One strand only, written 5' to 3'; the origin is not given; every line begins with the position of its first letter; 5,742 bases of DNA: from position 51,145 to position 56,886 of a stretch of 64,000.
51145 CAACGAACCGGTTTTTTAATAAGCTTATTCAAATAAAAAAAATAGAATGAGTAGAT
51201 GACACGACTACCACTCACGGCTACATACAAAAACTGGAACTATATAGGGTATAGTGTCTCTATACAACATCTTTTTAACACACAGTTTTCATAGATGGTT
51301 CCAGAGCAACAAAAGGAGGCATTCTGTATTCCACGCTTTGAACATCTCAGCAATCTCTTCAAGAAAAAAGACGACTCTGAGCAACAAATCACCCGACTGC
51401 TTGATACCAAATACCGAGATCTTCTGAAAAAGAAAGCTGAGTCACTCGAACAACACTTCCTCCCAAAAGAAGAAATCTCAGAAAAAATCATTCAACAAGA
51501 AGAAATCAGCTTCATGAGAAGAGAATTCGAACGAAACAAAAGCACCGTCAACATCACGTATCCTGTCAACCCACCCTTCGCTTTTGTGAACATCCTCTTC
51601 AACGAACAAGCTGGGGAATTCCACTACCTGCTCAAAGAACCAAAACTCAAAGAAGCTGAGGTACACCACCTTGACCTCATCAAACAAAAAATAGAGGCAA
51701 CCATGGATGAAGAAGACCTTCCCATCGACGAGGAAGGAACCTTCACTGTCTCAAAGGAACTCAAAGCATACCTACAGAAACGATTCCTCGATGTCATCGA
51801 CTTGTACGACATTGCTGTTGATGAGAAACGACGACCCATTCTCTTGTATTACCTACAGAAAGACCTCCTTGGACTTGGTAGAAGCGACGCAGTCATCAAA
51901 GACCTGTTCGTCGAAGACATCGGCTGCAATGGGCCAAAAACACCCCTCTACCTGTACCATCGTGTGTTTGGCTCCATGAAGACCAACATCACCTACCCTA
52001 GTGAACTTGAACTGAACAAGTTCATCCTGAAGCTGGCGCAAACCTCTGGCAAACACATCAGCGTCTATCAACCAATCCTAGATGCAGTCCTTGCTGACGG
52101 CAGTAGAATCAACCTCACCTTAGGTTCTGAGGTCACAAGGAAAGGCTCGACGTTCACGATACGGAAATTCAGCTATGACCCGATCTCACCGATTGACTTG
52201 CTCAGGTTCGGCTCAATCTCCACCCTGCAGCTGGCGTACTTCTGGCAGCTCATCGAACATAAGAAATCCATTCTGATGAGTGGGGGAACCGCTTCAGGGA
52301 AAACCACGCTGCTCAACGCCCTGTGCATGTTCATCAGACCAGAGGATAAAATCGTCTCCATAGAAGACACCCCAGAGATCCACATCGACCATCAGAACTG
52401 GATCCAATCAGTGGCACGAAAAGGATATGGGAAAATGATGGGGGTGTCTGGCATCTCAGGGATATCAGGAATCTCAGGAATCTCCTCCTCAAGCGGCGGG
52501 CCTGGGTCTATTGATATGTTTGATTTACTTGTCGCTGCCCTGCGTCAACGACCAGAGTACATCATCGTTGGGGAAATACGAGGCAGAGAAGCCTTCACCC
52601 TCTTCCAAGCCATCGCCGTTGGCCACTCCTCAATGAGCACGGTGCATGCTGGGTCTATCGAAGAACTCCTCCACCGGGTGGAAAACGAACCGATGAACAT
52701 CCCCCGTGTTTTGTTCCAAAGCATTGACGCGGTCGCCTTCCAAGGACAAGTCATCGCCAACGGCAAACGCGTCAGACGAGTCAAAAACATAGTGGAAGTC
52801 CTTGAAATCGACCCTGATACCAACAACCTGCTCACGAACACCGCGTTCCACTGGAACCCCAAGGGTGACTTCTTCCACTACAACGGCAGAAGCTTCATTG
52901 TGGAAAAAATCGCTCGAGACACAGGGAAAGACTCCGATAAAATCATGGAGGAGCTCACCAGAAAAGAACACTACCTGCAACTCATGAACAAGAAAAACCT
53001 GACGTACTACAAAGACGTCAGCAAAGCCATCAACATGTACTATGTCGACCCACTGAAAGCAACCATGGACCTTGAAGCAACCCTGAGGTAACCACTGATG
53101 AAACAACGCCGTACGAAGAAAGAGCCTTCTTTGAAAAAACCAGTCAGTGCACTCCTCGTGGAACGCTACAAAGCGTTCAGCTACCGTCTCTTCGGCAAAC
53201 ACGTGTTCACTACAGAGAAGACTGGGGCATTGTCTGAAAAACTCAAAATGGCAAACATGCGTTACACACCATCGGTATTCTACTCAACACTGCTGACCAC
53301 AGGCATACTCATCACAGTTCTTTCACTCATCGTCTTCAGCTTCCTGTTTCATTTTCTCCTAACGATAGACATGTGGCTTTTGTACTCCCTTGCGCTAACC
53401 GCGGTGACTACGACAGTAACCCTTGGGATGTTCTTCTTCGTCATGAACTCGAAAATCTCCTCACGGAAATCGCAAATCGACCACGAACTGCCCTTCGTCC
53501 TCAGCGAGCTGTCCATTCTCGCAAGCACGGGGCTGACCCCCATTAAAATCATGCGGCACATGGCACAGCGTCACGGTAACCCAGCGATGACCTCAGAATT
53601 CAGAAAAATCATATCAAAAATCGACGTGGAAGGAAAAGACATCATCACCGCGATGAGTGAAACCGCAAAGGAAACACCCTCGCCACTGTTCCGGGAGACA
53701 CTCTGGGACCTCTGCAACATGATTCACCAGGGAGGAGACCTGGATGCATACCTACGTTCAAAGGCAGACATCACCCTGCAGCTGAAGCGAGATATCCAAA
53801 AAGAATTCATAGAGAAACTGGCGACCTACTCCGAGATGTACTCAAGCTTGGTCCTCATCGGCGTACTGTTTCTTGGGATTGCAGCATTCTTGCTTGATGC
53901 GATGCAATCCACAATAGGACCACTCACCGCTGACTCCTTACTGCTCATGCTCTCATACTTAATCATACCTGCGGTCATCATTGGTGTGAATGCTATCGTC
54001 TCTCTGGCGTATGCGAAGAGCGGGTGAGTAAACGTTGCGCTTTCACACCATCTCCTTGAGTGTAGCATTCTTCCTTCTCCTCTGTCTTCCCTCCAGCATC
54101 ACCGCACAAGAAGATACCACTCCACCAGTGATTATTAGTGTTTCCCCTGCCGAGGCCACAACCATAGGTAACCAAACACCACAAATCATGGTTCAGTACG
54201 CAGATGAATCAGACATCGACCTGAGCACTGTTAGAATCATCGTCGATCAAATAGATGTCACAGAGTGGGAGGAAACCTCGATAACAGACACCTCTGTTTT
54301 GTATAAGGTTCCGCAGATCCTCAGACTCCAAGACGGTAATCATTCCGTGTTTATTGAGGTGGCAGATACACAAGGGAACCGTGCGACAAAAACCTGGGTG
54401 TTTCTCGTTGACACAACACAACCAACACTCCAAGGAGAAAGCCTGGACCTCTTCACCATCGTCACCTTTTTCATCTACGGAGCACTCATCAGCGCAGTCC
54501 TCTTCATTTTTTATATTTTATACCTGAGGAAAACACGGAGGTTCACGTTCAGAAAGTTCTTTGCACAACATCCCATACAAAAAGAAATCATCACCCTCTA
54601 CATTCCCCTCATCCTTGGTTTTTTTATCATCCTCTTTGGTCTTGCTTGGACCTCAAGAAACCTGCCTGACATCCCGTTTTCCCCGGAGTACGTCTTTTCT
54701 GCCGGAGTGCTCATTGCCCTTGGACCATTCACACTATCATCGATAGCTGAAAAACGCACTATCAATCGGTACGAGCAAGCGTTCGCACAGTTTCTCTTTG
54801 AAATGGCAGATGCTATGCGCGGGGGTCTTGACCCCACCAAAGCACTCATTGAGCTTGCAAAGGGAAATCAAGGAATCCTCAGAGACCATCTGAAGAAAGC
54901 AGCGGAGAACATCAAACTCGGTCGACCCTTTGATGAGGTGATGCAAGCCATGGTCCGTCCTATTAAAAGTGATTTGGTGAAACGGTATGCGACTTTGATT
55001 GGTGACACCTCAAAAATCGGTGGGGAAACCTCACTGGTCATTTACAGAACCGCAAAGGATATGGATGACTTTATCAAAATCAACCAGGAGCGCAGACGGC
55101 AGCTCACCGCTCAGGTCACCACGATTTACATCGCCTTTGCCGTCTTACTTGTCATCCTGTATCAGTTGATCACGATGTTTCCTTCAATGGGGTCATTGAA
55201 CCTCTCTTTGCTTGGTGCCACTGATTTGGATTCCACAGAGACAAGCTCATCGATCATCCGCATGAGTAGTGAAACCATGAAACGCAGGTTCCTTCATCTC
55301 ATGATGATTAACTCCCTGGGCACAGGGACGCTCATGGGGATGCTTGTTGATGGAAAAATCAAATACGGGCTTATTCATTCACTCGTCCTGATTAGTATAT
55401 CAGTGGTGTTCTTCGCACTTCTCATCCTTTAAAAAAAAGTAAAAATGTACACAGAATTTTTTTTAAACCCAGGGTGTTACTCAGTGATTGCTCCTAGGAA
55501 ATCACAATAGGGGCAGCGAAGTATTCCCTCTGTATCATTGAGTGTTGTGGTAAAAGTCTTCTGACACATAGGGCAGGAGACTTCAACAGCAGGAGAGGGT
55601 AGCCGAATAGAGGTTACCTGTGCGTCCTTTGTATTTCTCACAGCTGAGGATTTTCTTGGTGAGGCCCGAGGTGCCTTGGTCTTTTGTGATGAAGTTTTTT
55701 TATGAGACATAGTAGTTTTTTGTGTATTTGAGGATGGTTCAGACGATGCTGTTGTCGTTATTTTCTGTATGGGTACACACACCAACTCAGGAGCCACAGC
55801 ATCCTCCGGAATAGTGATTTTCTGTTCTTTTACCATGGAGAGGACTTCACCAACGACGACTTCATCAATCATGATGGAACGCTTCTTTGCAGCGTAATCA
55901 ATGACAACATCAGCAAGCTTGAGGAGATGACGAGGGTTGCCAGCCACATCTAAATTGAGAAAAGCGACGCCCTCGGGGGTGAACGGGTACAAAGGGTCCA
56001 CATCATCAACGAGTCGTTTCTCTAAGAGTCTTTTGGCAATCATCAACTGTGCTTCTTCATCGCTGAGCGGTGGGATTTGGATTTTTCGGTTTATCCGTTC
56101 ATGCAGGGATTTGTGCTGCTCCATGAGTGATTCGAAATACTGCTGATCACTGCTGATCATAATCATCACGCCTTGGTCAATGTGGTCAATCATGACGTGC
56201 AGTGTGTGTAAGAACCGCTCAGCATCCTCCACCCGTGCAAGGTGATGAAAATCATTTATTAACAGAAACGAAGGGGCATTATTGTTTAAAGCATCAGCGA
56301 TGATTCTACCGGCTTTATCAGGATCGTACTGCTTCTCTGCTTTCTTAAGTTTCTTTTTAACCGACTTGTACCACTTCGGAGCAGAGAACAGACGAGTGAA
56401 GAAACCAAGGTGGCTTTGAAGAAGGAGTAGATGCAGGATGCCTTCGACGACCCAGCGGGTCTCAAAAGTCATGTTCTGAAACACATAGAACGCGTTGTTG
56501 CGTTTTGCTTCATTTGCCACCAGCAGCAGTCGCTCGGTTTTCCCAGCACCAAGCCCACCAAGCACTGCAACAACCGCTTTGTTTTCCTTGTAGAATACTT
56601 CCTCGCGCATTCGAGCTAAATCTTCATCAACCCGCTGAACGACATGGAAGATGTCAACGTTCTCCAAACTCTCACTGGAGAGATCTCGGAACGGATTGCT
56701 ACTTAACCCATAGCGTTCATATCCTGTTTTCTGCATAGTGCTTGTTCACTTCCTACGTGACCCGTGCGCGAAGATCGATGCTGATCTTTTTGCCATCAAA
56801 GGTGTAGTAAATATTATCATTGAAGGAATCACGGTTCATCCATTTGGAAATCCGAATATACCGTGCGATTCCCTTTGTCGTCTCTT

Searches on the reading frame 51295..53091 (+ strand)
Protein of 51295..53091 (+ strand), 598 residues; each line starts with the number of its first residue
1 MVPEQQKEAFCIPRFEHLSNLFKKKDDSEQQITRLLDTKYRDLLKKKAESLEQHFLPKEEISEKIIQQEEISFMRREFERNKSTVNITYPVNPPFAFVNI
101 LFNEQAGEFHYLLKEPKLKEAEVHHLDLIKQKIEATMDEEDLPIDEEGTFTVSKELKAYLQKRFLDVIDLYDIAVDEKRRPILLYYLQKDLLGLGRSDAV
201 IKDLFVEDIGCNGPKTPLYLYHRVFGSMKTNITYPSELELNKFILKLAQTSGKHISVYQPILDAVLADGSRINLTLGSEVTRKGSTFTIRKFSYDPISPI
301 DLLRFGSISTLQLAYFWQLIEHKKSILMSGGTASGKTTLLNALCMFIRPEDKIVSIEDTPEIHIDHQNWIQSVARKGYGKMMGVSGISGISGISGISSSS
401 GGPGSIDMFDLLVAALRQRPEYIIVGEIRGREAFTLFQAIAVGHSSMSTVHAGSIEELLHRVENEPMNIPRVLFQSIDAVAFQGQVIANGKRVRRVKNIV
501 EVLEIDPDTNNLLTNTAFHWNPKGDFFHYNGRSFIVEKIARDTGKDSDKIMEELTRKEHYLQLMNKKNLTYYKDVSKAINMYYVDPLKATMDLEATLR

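Call 5: search_protein_families(library=pfam, proteins=[window:51295-53091:+], max_evalue=0.01)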
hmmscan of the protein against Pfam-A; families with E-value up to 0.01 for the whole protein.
window:51295-53091:+ (598 aa): 6 families
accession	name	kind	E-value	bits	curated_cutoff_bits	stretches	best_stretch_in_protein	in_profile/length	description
PF00437.27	T2SSE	-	8.5e-33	113.9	24.9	1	257-574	68-353/370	Type II/IV secretion system protein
PF23989.1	PilB3_C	-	7.4e-05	23.3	27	1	525-586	3-63/83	PilB3-like, C-terminal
PF13555.12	AAA_29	-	0.0037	17.4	27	0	322-352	21-51/61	P-loop containing region of AAA domain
PF20720.3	nSTAND3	-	0.0059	16.8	27.2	0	318-362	12-57/155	Novel STAND NTPase 3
PF00005.33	ABC_tran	-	0.0074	17.3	25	0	321-360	9-48/137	ABC transporter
PF06414.18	Zeta_toxin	-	0.0078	16.1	22.3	0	321-357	14-50/199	Zeta toxin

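Call 58: search_protein_families(library=ncbifam, proteins=[window:51295-53091:+], max_evalue=0.00001)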
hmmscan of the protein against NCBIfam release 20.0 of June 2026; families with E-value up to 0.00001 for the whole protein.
window:51295-53091:+ (598 aa): 16 families
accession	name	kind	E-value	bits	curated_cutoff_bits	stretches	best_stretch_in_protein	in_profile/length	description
NF058587.1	archaellum_moto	equivalog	3.1e-119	399.1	550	2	79-380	24-332/527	archaellum flagellar ATPase motor FlaI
NF053672.1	bindosome_BasE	exception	4.4e-54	184.1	1000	1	88-584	43-509/512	bindosome assembly system ATPase subunit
TIGR03819.1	heli_sec_ATPase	hypoth_equivalog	1.4e-41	142.8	373.15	2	186-377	44-232/340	TadA family conjugal transfer-associated ATPase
TIGR02788.1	VirB11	equivalog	1e-36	126.5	249.95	3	316-377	137-198/308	P-type DNA transfer ATPase VirB11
TIGR02782.1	TrbB_P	equivalog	5.7e-32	111.2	304.55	2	235-374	49-190/303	P-type conjugative transfer ATPase TrbB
NF010469.0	PRK13894.1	subfamily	9.2e-28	97.5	508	2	223-372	50-201/320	conjugal transfer ATPase TrbB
NF010475.0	PRK13900.1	equivalog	1.5e-26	93.3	389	2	401-456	215-273/333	type IV secretion system ATPase VirB11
NF010407.0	PRK13833.1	subfamily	5.8e-23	81.8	499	2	258-370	80-194/323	conjugal transfer protein TrbB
NF041000.1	ATPase_ComGA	equivalog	3.4e-16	59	300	1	410-483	189-262/267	competence type IV pilus ATPase ComGA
NF010425.0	PRK13851.1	equivalog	1e-15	57.5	461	1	319-376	158-215/344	type IV secretion system protein VirB11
NF007755.0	PRK10436.1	equivalog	6.9e-14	51.4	617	1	407-476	276-344/465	type II secretion system protein GspE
TIGR01420.1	pilT_fam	subfamily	2.8e-12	46.5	319.1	1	410-511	186-291/343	PilT/PilU family type 4a pilus ATPase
TIGR02533.1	type_II_gspE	equivalog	7.4e-10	38.1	630.25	0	412-461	305-355/486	type II secretion system ATPase GspE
TIGR02525.1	plasmid_TraJ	equivalog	3.9e-09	35.9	368.3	0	411-466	217-274/372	plasmid transfer ATPase TraJ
TIGR02538.1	type_IV_pilB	equivalog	4.3e-09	35.5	675.65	0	412-464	378-431/564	type IV-A pilus assembly ATPase PilB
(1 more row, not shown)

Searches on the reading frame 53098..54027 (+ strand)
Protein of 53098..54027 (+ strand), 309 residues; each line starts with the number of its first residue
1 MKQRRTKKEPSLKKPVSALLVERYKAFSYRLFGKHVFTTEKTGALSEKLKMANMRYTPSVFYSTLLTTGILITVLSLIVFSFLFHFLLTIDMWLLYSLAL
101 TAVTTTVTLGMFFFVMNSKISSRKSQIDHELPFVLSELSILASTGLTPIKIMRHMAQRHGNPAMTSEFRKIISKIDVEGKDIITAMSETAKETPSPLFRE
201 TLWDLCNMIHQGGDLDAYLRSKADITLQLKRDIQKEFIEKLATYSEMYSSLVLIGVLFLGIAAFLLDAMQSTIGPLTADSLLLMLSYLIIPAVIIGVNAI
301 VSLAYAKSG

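Call 7: search_protein_families(library=ncbifam, proteins=[window:53098-54027:+], max_evalue=0.001)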
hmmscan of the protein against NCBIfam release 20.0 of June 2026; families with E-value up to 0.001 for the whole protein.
window:53098-54027:+ (309 aa): 4 families
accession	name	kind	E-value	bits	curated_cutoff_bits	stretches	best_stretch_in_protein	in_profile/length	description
NF004704.2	PRK06041.1-2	equivalog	4.9e-18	65.1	550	1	56-298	13-238/555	archaellar assembly protein ArlJ/FlaJ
NF046075.1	UpsF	equivalog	7e-12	44.9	400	1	42-285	19-245/484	membrane pilin protein UpsF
NF053673.1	bindosome_BasF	exception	7.5e-09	34.7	1300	1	80-266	147-340/656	bindosome assembly system membrane anchoring protein BasF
NF004705.1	PRK06041.1-3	equivalog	1.1e-06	28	400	1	126-305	2-173/465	archaellar assembly protein ArlJ/FlaJ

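Call 56: search_protein_families(library=pfam, proteins=[window:53098-54027:+], max_evalue=0.01)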
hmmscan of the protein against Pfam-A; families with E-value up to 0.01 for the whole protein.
window:53098-54027:+ (309 aa): 1 family
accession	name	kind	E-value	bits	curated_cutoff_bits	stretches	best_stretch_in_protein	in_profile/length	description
PF00482.28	T2SSF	-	1.6e-13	51.2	25.2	1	135-259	2-121/125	Type II secretion system (T2SS), protein F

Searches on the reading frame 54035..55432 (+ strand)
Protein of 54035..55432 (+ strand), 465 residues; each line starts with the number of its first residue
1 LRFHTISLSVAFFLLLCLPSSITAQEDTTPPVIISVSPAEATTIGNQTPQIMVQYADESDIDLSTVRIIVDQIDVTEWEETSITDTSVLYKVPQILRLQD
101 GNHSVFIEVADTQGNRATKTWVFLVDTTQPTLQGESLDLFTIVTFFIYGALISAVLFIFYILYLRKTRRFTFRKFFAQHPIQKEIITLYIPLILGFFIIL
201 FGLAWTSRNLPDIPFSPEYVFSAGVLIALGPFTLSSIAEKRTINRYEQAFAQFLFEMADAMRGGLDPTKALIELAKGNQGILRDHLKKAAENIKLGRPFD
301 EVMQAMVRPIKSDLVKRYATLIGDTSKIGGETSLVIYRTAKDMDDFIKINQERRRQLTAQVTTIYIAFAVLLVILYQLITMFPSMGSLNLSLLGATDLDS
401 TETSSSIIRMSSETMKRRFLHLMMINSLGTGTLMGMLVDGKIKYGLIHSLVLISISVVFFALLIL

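Call 7: search_protein_families(library=ncbifam, proteins=[window:54035-55432:+], max_evalue=0.001)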
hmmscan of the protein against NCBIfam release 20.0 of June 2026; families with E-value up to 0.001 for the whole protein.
window:54035-55432:+ (465 aa): 3 families
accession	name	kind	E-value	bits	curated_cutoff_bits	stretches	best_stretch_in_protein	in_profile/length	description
NF004705.1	PRK06041.1-3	equivalog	3.3e-09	36.2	400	1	142-428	150-423/465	archaellar assembly protein ArlJ/FlaJ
NF046075.1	UpsF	equivalog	1.2e-06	27.6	400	1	227-359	290-416/484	membrane pilin protein UpsF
NF004703.2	PRK06041.1-1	equivalog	2.5e-06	26.1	570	1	225-403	259-442/525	archaellar assembly protein ArlJ/FlaJ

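Call 56: search_protein_families(library=pfam, proteins=[window:54035-55432:+], max_evalue=0.01)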
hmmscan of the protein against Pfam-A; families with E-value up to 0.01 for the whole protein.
window:54035-55432:+ (465 aa): 3 families
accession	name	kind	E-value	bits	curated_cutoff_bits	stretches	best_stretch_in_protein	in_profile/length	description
PF00482.28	T2SSF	-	3.3e-12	46.9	25.2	1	253-378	1-123/125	Type II secretion system (T2SS), protein F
PF19077.6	Big_13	-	0.00057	20.8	27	1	46-127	26-102/102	Bacterial Ig-like domain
PF01833.30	TIG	-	0.0071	16.8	20.9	0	31-113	1-74/84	IPT/TIG domain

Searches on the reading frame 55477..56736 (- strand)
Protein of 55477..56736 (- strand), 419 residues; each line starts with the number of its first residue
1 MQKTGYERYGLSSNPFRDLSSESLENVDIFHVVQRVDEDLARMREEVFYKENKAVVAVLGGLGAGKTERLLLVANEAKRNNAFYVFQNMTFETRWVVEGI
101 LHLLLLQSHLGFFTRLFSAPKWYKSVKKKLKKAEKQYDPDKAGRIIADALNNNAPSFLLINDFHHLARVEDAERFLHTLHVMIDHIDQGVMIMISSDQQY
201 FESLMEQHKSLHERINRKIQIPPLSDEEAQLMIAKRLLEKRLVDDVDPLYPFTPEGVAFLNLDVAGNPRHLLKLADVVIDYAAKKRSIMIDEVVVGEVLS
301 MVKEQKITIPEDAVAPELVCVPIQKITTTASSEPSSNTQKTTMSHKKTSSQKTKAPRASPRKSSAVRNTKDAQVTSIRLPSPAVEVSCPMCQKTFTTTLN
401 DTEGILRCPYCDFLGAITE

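Call 7: search_protein_families(library=ncbifam, proteins=[window:55477-56736:-], max_evalue=0.001)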
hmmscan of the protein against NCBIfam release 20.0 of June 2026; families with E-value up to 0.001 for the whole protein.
window:55477-56736:- (419 aa): 0 families

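Call 56: search_protein_families(library=pfam, proteins=[window:55477-56736:-], max_evalue=0.01)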
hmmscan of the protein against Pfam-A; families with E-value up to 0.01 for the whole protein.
window:55477-56736:- (419 aa): 4 families
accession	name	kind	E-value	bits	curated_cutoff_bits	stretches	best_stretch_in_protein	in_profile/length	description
PF20703.3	nSTAND1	-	0.00061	20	27.1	1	116-235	94-198/379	Novel STAND NTPase 1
PF13401.12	AAA_22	-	0.0039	17.9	27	0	52-184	4-111/130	AAA domain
PF15750.11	UBZ_FAAP20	-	0.0049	17.1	25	1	386-399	2-15/35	Ubiquitin-binding zinc-finger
PF15777.11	Anti-TRAP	-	0.0057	17.1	32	0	381-412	6-37/59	Tryptophan RNA-binding attenuator protein inhibitory protein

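Call 58: search_protein_families(library=ncbifam, proteins=[window:55477-56736:-], max_evalue=0.00001)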
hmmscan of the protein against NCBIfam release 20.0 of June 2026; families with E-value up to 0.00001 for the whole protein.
window:55477-56736:- (419 aa): 0 families
